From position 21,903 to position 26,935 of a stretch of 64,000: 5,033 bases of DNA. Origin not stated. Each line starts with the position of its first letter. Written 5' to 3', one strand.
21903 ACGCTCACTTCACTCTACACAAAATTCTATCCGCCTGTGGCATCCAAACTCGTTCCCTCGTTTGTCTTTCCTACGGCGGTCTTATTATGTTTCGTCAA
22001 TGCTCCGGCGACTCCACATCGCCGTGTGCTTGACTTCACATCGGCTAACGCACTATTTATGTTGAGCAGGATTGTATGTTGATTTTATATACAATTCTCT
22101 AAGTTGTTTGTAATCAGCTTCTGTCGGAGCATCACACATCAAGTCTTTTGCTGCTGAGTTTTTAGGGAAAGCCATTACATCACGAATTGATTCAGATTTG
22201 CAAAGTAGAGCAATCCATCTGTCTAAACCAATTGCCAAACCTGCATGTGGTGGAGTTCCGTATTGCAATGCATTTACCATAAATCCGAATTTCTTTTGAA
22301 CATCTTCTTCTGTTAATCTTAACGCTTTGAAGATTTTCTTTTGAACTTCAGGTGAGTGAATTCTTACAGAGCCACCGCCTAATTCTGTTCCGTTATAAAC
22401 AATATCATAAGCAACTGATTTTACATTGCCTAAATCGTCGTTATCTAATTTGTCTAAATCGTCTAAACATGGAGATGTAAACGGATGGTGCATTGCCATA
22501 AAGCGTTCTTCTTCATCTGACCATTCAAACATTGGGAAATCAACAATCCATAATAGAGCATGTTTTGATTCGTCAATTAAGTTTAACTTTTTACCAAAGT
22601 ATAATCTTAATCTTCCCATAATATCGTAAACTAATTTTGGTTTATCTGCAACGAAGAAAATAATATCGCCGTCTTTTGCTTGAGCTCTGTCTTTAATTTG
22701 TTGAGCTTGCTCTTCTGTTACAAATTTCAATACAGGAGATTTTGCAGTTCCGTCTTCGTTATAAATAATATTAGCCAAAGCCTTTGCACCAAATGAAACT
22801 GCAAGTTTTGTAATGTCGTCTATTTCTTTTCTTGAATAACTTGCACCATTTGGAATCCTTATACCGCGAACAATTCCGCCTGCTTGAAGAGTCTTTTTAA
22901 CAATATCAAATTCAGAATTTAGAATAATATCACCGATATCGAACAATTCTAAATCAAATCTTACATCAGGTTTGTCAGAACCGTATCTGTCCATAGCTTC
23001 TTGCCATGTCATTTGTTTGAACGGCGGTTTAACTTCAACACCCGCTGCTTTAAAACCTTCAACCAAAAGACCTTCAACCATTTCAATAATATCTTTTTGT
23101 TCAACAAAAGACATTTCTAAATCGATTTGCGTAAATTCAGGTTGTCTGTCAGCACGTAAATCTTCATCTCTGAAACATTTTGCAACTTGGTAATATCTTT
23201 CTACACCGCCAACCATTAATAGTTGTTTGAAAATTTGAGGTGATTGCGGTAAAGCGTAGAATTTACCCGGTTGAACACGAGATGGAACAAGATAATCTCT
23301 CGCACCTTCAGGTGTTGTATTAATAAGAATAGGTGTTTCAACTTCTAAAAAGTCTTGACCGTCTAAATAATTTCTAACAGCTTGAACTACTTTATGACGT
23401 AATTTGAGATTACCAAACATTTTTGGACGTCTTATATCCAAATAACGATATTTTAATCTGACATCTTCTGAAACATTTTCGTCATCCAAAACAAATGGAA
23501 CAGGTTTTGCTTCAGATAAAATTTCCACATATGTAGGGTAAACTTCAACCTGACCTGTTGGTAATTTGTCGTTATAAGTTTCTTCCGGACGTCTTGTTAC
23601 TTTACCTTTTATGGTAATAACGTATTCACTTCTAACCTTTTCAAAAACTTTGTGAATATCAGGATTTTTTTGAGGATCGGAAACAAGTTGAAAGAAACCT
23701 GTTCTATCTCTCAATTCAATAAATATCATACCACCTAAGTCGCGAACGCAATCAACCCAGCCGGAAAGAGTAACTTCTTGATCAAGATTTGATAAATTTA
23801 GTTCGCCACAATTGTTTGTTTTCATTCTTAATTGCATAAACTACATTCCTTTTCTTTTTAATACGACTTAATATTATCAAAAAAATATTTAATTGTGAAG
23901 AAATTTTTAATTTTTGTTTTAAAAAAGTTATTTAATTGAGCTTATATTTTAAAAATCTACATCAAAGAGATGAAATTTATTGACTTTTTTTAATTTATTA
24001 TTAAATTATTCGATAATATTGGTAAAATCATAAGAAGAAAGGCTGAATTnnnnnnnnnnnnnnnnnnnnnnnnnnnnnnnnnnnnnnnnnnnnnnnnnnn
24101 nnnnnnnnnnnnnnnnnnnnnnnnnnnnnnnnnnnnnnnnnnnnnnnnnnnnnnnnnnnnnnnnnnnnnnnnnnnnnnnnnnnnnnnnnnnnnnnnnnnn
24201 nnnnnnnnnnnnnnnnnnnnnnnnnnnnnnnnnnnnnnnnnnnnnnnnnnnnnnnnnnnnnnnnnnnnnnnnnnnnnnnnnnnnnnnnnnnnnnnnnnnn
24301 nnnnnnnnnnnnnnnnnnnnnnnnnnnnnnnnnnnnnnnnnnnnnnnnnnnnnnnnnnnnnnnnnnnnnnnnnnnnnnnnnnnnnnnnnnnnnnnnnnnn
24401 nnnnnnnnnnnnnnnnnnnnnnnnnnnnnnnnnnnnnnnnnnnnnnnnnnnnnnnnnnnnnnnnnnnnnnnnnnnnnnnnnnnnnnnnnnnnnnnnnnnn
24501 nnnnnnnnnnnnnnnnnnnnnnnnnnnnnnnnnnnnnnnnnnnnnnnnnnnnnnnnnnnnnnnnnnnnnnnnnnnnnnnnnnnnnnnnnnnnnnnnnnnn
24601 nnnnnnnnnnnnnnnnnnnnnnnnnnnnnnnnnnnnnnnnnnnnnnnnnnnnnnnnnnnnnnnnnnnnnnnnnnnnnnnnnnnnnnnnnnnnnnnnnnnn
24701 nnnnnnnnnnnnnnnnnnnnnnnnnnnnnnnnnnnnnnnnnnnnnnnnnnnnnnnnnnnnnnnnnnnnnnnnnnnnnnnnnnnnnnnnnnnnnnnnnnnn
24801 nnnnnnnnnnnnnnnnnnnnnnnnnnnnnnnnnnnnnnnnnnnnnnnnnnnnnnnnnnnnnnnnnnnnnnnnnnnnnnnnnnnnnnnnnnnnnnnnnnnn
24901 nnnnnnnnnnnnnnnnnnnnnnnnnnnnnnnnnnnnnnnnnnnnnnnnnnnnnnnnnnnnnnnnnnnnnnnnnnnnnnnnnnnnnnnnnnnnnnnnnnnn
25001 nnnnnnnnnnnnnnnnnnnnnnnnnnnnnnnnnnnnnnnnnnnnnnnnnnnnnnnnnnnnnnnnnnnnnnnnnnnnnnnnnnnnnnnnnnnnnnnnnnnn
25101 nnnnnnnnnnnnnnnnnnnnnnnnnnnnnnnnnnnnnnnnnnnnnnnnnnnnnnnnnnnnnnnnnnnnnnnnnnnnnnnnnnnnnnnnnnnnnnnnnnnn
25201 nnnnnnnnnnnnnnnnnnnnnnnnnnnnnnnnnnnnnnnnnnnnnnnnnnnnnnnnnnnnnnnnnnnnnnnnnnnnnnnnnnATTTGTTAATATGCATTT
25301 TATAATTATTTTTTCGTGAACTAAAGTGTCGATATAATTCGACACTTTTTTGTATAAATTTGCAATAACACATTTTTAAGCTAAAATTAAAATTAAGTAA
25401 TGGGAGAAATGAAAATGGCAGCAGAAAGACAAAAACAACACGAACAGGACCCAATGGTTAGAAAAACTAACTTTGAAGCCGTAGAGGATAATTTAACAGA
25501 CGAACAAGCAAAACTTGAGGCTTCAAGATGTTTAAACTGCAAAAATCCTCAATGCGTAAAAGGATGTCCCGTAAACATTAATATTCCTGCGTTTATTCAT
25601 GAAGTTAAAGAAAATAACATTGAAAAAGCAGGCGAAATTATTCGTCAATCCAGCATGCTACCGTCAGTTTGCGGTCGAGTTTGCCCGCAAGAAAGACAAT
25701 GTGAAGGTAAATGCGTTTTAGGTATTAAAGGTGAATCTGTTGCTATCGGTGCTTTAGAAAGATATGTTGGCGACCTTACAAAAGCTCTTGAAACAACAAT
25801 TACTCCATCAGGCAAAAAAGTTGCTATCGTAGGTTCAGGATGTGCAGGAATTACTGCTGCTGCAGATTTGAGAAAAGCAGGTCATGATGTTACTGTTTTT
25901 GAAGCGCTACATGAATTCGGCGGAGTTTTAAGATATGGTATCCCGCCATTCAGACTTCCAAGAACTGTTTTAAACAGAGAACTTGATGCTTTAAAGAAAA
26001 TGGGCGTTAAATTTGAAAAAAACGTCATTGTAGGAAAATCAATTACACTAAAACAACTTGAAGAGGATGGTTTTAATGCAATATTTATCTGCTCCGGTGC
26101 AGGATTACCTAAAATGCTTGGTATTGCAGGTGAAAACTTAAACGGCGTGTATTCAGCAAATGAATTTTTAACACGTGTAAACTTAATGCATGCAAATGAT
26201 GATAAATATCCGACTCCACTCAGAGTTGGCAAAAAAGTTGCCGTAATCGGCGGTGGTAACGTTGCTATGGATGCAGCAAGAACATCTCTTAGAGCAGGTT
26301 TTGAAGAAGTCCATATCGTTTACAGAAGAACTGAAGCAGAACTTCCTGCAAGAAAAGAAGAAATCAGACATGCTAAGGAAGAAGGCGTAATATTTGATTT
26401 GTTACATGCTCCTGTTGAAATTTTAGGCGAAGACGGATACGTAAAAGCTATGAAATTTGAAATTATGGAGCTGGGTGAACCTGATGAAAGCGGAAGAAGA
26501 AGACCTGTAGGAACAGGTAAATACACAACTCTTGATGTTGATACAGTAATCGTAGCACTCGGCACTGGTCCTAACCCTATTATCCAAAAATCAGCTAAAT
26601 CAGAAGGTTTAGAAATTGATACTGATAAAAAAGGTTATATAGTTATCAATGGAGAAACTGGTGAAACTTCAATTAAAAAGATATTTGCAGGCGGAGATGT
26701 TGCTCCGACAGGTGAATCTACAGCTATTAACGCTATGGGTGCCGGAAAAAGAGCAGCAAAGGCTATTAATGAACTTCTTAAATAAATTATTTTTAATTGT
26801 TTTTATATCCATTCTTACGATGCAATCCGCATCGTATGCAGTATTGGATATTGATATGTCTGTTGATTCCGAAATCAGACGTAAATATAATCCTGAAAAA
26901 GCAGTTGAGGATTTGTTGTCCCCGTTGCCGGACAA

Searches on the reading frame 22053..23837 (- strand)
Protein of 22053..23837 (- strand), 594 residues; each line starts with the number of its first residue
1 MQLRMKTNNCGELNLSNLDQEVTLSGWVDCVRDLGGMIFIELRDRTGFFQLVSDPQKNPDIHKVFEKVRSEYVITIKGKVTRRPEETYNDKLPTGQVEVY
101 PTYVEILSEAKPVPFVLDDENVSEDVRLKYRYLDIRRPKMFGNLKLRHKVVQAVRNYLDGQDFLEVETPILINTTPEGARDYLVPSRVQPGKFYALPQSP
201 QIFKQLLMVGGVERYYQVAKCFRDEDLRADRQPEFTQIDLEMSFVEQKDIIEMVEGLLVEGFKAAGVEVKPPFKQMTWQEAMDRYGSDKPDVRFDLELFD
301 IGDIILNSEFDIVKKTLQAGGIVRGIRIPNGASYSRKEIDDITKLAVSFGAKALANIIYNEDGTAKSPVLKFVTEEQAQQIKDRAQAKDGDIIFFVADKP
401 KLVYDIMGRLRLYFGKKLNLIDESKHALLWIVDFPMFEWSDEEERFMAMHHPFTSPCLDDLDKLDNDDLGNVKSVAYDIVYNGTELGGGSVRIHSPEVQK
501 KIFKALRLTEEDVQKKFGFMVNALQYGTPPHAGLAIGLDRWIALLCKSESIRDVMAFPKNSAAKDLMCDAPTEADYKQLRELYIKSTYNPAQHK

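Call 48: search_protein_families(library=pfam, proteins=[window:22053-23837:-], max_evalue=0.00001)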
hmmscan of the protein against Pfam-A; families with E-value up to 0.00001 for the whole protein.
window:22053-23837:- (594 aa): 3 families
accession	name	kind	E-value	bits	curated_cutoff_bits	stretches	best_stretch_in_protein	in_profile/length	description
PF00152.25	tRNA-synt_2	-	1.2e-120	402.7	25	1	123-560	1-307/308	tRNA synthetases class II (D, K and N)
PF02938.19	GAD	-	4.4e-23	81.8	23.4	1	314-407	2-95/95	GAD domain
PF01336.31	tRNA_anti-codon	-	2.7e-15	56.5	27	1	22-107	1-75/75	OB-fold nucleic acid binding domain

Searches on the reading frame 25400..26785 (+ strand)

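Call 48: search_protein_families(library=pfam, proteins=[window:25400-26785:+], max_evalue=0.00001)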
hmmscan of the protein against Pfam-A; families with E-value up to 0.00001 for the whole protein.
window:25400-26785:+ (461 aa): 8 families
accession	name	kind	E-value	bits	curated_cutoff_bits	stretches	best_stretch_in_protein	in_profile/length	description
PF14691.11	Fer4_20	-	6.5e-42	142.3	25.8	1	21-128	1-109/113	Dihydroprymidine dehydrogenase domain II, 4Fe-4S cluster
PF07992.20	Pyr_redox_2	-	2.4e-34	119.6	26.1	1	139-449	1-291/291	Pyridine nucleotide-disulphide oxidoreductase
PF13738.12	Pyr_redox_3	-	1.4e-11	44.6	30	1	263-432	151-305/305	Pyridine nucleotide-disulphide oxidoreductase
PF00070.33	Pyr_redox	-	6.8e-10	39.8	22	0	140-173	1-34/82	Pyridine nucleotide-disulphide oxidoreductase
PF13450.12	NAD_binding_8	-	7e-09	36.3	21.9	1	143-177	1-35/68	NAD(P)-binding Rossmann-like domain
PF13241.12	NAD_binding_7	-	7.1e-07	30.2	22.1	0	277-327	7-53/104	Putative NAD(P)-binding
PF01266.30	DAO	-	9.4e-07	29.1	27.9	0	140-174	1-35/353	FAD dependent oxidoreductase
PF00890.30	FAD_binding_2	-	7.3e-06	25.9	20.4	0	141-176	2-37/414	FAD binding domain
